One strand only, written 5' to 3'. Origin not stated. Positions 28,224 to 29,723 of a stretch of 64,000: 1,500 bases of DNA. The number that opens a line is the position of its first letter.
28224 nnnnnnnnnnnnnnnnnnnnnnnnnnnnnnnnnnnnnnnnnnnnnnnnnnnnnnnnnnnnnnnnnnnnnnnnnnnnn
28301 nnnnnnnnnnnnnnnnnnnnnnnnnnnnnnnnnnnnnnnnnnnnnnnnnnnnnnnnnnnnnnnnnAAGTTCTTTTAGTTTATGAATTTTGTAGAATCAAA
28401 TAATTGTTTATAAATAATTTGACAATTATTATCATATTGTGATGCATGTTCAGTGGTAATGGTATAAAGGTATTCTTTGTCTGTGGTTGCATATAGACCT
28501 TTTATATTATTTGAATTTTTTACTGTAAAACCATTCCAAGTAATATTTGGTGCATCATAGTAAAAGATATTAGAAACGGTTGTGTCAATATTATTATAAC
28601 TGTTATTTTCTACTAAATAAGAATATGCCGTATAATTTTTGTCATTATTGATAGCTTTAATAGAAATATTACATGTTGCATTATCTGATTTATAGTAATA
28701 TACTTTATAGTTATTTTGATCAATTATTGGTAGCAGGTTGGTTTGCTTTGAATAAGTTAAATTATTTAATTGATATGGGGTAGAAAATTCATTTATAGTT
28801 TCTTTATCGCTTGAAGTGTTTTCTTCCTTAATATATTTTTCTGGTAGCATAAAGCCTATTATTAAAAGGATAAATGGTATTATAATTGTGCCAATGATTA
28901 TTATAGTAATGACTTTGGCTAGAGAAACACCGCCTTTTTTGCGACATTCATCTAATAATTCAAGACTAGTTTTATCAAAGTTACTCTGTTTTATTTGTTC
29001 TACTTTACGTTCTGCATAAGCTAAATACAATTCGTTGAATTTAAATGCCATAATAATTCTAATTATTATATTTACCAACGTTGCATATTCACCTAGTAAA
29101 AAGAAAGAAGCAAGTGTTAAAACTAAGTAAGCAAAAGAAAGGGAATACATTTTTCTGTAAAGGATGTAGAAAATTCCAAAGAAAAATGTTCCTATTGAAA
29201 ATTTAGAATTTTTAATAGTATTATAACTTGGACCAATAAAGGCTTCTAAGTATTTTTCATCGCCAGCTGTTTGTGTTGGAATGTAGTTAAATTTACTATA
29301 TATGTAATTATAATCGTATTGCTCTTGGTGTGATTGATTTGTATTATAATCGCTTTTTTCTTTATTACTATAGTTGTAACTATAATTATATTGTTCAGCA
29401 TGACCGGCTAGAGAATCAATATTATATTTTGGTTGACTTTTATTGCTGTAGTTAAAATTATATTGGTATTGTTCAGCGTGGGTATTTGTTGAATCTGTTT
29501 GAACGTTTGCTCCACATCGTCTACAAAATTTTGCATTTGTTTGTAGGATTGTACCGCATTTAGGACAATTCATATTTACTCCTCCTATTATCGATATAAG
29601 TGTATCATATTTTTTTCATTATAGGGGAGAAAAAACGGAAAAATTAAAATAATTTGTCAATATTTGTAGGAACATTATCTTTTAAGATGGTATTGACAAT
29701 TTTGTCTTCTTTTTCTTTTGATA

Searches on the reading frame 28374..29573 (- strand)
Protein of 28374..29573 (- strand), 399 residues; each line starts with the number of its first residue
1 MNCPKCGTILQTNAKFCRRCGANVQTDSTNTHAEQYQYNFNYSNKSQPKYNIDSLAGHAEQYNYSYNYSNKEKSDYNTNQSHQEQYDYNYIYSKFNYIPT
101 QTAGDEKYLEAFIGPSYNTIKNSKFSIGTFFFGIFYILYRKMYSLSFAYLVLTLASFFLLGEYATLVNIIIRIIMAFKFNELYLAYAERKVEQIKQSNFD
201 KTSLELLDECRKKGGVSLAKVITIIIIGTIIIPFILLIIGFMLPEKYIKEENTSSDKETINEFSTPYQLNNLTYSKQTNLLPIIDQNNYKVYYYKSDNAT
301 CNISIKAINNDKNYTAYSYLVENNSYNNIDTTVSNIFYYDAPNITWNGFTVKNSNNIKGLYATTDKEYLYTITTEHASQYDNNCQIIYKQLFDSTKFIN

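Call 50: search_protein_families(library=pfam, proteins=[window:28374-29573:-], max_evalue=0.00001)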
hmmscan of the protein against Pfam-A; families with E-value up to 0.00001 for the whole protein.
window:28374-29573:- (399 aa): 1 family
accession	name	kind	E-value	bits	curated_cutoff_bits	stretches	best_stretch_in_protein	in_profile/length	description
PF13240.11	Zn_Ribbon_1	-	9.5e-07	28.9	25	1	3-23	2-22/23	zinc-ribbon domain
